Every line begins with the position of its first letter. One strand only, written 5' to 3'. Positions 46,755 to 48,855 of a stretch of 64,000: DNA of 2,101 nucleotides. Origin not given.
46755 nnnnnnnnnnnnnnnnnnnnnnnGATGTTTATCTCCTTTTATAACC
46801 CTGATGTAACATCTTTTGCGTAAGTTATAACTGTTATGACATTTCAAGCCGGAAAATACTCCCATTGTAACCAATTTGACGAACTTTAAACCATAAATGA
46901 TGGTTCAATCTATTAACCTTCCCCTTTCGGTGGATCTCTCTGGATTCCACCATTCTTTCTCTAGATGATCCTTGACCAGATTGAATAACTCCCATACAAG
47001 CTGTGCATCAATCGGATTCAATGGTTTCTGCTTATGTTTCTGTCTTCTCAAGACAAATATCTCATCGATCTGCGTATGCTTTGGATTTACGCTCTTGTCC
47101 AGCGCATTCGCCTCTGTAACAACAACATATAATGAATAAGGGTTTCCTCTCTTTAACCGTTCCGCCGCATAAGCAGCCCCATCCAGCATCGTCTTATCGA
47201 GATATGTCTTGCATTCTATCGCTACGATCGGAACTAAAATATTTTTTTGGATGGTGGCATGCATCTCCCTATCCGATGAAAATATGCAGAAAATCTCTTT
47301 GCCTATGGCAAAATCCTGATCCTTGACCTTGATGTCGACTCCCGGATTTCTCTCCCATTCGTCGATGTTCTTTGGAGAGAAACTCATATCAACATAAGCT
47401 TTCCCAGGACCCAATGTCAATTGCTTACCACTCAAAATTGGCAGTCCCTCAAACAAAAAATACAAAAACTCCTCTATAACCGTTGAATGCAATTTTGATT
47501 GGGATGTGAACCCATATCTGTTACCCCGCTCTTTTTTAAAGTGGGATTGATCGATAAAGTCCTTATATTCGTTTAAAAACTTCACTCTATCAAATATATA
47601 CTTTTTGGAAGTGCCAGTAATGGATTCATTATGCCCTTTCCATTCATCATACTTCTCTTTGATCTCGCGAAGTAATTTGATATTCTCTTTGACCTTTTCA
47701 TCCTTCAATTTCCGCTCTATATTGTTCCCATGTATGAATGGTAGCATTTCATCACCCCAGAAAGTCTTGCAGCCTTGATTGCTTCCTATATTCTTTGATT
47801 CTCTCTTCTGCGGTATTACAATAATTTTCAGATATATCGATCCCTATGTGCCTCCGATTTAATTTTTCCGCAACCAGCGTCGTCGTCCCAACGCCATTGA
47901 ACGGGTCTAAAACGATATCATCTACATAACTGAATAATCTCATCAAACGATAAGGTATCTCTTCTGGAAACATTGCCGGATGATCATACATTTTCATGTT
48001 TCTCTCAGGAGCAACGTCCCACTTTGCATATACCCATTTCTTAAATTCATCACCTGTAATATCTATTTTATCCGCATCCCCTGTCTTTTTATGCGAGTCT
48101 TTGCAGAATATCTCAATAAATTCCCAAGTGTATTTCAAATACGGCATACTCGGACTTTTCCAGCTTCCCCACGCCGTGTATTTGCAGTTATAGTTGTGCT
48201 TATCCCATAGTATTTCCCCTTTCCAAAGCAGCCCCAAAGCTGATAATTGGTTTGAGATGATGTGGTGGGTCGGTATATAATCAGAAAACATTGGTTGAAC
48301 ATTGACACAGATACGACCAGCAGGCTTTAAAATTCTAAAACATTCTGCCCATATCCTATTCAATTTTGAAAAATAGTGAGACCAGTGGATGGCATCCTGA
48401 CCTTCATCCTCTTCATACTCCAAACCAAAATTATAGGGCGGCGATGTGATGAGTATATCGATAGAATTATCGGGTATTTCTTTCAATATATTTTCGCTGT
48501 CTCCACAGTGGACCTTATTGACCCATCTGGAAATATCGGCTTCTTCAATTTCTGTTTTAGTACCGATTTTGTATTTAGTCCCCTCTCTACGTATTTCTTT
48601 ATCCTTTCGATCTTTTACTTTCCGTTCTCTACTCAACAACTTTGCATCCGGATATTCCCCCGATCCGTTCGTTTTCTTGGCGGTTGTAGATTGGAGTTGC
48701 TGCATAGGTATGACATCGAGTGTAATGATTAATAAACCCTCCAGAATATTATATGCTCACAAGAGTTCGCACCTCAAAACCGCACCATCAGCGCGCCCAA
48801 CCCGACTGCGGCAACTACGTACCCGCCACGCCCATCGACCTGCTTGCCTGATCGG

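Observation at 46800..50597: Low-GC restriction-modification pair sits where rpl23-rpl2-rps19 should follow rpl3-rpl4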

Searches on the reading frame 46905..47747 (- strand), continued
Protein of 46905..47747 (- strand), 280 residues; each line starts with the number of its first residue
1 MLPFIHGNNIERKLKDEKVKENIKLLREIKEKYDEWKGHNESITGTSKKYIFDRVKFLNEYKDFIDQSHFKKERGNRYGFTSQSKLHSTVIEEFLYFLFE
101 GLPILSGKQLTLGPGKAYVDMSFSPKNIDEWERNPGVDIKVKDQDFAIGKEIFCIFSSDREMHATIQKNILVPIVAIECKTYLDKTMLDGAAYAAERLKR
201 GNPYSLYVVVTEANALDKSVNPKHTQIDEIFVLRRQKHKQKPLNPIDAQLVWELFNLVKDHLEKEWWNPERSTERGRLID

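Call 43: find_encoding_contigs(protein=P0012, flank=6000, max_places=5)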
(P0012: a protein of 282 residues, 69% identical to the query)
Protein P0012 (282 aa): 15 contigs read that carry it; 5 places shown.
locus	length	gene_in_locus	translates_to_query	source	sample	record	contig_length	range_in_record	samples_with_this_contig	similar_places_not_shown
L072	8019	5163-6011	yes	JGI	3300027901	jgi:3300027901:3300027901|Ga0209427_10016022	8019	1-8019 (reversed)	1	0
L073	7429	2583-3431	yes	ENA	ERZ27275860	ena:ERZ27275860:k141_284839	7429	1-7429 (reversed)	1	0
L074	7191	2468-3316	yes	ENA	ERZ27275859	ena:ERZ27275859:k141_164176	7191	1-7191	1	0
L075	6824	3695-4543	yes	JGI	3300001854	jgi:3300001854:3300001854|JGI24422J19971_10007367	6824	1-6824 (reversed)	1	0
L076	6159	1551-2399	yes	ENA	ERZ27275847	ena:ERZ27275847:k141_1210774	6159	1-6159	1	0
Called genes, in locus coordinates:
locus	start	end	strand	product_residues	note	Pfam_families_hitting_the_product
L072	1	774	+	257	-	?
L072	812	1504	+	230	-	PF13545:HTH_Crp_2 (faint), PF01982:CTP-dep_RFKase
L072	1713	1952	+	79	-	-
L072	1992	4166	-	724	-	PF00708:Acylphosphatase, PF07503:zf-HYPF, PF01300:Sua5_yciO_yrdC, PF17788:HypF_C, PF22521:HypF_C_2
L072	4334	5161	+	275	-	PF01555:N6_N4_Mtase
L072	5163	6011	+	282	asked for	PF09549:RE_Bpu10I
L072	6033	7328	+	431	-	PF00204:DNA_gyraseB, PF01751:Toprim, PF00986:DNA_gyraseB_C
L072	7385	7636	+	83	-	-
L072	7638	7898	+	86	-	PF15919:HicB_lk_antitox, PF21748:UPF0150 (weak)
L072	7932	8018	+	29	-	?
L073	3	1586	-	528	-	?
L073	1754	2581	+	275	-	PF01555:N6_N4_Mtase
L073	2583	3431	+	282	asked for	PF09549:RE_Bpu10I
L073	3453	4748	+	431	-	PF00204:DNA_gyraseB, PF01751:Toprim, PF00986:DNA_gyraseB_C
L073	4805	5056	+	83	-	-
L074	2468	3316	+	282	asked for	PF09549:RE_Bpu10I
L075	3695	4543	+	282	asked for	PF09549:RE_Bpu10I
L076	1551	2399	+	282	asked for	PF09549:RE_Bpu10I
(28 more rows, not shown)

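Call 44: find_encoding_contigs(protein=P0001, flank=6000, max_places=4)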
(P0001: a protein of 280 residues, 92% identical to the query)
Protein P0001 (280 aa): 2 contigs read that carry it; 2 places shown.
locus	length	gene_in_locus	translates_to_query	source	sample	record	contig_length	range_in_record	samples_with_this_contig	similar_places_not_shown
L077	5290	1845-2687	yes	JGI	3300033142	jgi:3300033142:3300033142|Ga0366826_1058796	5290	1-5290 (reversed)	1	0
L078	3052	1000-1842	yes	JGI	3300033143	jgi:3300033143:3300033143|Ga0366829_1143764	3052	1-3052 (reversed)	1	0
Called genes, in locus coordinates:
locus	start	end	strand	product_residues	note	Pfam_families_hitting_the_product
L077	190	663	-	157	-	PF01842:ACT (weak), PF26798:ACT_10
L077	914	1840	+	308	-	PF09445:Methyltransf_15 (faint), PF08241:Methyltransf_11 (faint), PF13847:Methyltransf_31 (faint), PF13649:Methyltransf_25 (faint), PF01555:N6_N4_Mtase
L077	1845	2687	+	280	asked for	PF09549:RE_Bpu10I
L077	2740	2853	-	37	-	-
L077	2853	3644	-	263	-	PF02517:Rce1-like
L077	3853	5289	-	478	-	?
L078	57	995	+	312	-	PF13847:Methyltransf_31 (faint), PF08241:Methyltransf_11 (faint), PF09445:Methyltransf_15 (faint), PF13649:Methyltransf_25 (faint), PF01555:N6_N4_Mtase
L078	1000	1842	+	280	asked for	PF09549:RE_Bpu10I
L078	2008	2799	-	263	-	PF02517:Rce1-like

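Call 58: search_protein_families(library=pfam, proteins=[L072:6033-7328:+], max_evalue=0.01)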
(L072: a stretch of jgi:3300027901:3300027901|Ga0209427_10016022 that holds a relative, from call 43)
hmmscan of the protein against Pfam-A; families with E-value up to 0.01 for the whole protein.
L072:6033-7328:+ (431 aa): 3 families
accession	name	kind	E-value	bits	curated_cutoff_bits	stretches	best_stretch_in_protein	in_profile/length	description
PF00204.31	DNA_gyraseB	-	7e-65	218.1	27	1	21-189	1-172/173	DNA gyrase B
PF00986.26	DNA_gyraseB_C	-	2.4e-32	111.3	29.8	1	359-420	2-63/63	DNA gyrase B subunit, carboxyl terminus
PF01751.28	Toprim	-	1.2e-20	73.9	23.1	1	218-329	1-95/96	Toprim domain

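Call 59: search_protein_families(library=padloc, proteins=[window:46905-47747:-], max_evalue=0.001)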
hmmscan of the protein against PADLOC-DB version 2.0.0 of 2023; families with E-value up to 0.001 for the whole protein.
window:46905-47747:- (280 aa): 0 families

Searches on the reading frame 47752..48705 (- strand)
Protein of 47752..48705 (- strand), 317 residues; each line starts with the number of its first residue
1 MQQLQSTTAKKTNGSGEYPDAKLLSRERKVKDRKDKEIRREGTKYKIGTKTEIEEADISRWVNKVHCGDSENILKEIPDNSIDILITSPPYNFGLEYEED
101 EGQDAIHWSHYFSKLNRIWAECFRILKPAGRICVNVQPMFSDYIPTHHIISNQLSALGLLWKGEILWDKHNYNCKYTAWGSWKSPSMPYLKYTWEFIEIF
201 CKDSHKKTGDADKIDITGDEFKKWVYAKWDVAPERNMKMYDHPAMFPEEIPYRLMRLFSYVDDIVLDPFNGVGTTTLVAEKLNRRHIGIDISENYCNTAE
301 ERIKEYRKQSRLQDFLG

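Call 3: search_protein_families(library=pfam, proteins=[window:47752-48705:-], max_evalue=0.01)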
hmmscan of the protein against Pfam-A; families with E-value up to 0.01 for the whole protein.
window:47752-48705:- (317 aa): 5 families
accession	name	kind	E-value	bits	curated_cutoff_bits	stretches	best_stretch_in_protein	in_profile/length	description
PF01555.25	N6_N4_Mtase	-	3.6e-38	132.2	26.7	1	82-301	1-221/221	DNA methylase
PF08241.18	Methyltransf_11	-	8e-07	30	21.2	0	107-133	68-94/95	Methyltransferase domain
PF13649.12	Methyltransf_25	-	8.4e-05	23.6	27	0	265-307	1-45/97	Methyltransferase domain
PF13847.12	Methyltransf_31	-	0.00046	20.3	27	0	264-304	6-49/145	Methyltransferase domain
PF09445.16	Methyltransf_15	-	0.0017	18.4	22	0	264-313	3-52/165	RNA cap guanine-N2 methyltransferase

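Call 18: search_protein_families(library=ncbifam, proteins=[window:47752-48705:-], max_evalue=0.01)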
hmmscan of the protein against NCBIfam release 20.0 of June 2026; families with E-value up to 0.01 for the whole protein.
window:47752-48705:- (317 aa): 5 families
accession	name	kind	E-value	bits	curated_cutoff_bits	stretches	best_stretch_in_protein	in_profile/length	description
NF008572.0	PRK11524.1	equivalog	1.6e-24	86.5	292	1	51-306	3-259/294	adenine-specific DNA-methyltransferase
NF050803.1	DnaMtaseCcrMCaul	equivalog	7.2e-20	71.2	830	2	241-309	185-253/350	adenine-specific DNA-methyltransferase CcrM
NF010253.0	PRK13699.1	subfamily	1.8e-14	53.9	244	2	241-308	143-210/226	DNA methyltransferase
NF040721.1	Trm14_Arch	equivalog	6.3e-08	32.1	280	1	234-289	163-218/370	tRNA (guanine(6)-N2)-methyltransferase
TIGR01177.1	TIGR01177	hypoth_equivalog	0.0073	15.7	316.55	0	262-308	183-229/330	TIGR01177 family methyltransferase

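Call 20: search_solved_structures(query=window:47752-48705:-, max_evalue=0.001)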
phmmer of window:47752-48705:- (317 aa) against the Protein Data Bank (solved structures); distinct sequences matched with E-value up to 0.001: 12.
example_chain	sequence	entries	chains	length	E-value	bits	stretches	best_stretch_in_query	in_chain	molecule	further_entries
2zie_A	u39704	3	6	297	9.4e-34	120.1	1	56-303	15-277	Putative modification methylase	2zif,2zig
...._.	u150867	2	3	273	5.2e-15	58.5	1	53-305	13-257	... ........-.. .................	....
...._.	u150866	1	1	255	1.9e-14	56.7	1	62-305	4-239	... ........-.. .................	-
9c3u_A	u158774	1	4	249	8.6e-14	54.5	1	235-304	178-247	Methyltransferase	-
8urk_A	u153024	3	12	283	9.8e-14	54.3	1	235-304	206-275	Methyltransferase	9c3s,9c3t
6pbd_A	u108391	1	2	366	4.4e-13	52.2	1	68-304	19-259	Modification methylase CcrMI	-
1boo_A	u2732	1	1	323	8.7e-13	51.2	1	237-299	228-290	PROTEIN (N-4 CYTOSINE-SPECIFIC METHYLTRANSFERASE PVU II)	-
1g60_A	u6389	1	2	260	5.3e-10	42.1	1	241-300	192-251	Adenine-specific Methyltransferase MboIIA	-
5hek_A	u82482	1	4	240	1.3e-09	40.8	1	240-306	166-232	Adenine specific DNA methyltransferase (DpnA)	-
5hfj_A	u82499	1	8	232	2e-09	40.2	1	240-304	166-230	Adenine specific DNA methyltransferase (DpnA)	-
1eg2_A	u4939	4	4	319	2.8e-09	39.7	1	36-134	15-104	MODIFICATION METHYLASE RSRI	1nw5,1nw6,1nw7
1nw8_A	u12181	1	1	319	7.2e-09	38.3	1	36-134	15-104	MODIFICATION METHYLASE RSRI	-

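Call 42: search_solved_structures(query=window:47752-48705:-, max_evalue=1e-12, show_alignments=3)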
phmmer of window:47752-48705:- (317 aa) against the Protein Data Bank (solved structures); distinct sequences matched with E-value up to 1e-12: 7.
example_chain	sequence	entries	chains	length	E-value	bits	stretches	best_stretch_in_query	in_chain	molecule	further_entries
2zie_A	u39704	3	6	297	9.4e-34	120.1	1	56-303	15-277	Putative modification methylase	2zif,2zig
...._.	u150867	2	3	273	5.2e-15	58.5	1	53-305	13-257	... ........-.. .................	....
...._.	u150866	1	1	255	1.9e-14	56.7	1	62-305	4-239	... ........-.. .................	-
9c3u_A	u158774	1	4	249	8.6e-14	54.5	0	235-304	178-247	Methyltransferase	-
8urk_A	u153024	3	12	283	9.8e-14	54.3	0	235-304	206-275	Methyltransferase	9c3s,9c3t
6pbd_A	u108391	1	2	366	4.4e-13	52.2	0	68-304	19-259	Modification methylase CcrMI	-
1boo_A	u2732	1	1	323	8.7e-13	51.2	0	237-299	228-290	PROTEIN (N-4 CYTOSINE-SPECIFIC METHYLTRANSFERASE PVU II)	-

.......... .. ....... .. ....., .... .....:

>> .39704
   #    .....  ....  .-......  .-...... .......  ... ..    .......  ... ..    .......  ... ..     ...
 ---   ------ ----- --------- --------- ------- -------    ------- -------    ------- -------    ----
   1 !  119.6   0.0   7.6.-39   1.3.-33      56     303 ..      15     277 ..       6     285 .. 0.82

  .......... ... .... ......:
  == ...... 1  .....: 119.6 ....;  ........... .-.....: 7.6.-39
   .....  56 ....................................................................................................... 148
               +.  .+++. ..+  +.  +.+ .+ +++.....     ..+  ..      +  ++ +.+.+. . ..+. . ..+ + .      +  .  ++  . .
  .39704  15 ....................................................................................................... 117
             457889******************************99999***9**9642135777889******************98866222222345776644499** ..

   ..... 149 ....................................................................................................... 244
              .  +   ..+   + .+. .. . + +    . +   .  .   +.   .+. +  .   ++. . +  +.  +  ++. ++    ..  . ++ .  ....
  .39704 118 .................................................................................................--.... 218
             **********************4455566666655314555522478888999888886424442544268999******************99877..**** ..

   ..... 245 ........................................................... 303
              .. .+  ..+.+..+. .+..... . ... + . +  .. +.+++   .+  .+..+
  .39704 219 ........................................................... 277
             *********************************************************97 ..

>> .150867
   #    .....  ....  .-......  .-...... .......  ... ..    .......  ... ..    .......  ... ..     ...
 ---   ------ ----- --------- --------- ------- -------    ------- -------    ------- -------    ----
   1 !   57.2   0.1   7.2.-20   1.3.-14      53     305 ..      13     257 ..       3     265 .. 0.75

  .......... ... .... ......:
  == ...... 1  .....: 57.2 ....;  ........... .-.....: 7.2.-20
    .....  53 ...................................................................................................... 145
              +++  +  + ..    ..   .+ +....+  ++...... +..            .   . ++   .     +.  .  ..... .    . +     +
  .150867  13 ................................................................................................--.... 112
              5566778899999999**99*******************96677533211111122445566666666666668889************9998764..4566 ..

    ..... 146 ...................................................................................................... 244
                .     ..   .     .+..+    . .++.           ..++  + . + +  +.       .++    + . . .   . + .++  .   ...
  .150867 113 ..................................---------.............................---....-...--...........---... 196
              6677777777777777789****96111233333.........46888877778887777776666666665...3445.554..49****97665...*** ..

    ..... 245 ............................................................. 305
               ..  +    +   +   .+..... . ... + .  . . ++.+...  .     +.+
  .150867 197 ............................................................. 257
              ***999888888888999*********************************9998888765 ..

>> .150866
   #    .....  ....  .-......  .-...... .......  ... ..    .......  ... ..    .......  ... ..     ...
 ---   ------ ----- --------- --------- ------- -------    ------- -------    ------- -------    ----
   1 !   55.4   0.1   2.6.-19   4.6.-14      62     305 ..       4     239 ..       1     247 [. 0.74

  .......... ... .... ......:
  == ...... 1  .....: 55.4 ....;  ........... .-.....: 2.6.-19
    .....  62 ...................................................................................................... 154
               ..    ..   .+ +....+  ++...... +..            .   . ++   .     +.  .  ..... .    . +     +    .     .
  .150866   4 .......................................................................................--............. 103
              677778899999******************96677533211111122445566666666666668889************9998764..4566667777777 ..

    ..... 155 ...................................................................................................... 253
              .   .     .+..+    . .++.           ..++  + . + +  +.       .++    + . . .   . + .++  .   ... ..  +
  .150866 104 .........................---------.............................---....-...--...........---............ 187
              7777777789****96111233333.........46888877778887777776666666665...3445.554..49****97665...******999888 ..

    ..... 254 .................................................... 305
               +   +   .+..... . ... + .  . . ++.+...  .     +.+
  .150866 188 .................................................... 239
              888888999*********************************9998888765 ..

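Call 59: search_protein_families(library=padloc, proteins=[window:47752-48705:-], max_evalue=0.001)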
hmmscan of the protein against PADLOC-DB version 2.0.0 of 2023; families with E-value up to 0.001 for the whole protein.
window:47752-48705:- (317 aa): 64 families (the best 25 are shown)
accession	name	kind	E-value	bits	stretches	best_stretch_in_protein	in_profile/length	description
PDLC03353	MTase_II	-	2e-69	232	1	62-308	9-255/260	Type II methyltransferase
PDLC03350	MTase_II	-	5.4e-67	224.4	1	61-310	55-302/312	Type II methyltransferase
PDLC03371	MTase_II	-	3.4e-37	126.4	1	59-309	7-258/260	Type II methyltransferase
PDLC03259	MTase_II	-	1.5e-34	117.6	1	67-303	8-255/423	Type II methyltransferase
PDLC03299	MTase_II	-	7.8e-33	112.2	1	61-310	13-267/296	Type II methyltransferase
PDLC03387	MTase_II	-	2.6e-32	110.1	2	151-305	132-277/289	Type II methyltransferase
PDLC03283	MTase_II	-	9.5e-31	105.3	1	64-311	6-279/352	Type II methyltransferase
PDLC03260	MTase_II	-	2e-29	100.6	2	167-304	175-308/349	Type II methyltransferase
PDLC03230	MTase_II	-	3.3e-26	90.4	1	60-300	33-279/360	Type II methyltransferase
PDLC03216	MTase_II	-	3.1e-24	83.6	2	242-310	194-262/364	Type II methyltransferase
PDLC03738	oMTase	-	1.2e-22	78.2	2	242-309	204-271/376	orphan methyltransferase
PDLC03295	MTase_II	-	1.7e-22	78.2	2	237-305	199-268/292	Type II methyltransferase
PDLC03246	MTase_II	-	2e-22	77.9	2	189-297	259-360/376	Type II methyltransferase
PDLC03238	MTase_II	-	2.9e-22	77.3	2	54-144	115-204/428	Type II methyltransferase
PDLC03323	MTase_II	-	1.6e-19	68.2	2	236-305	227-296/330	Type II methyltransferase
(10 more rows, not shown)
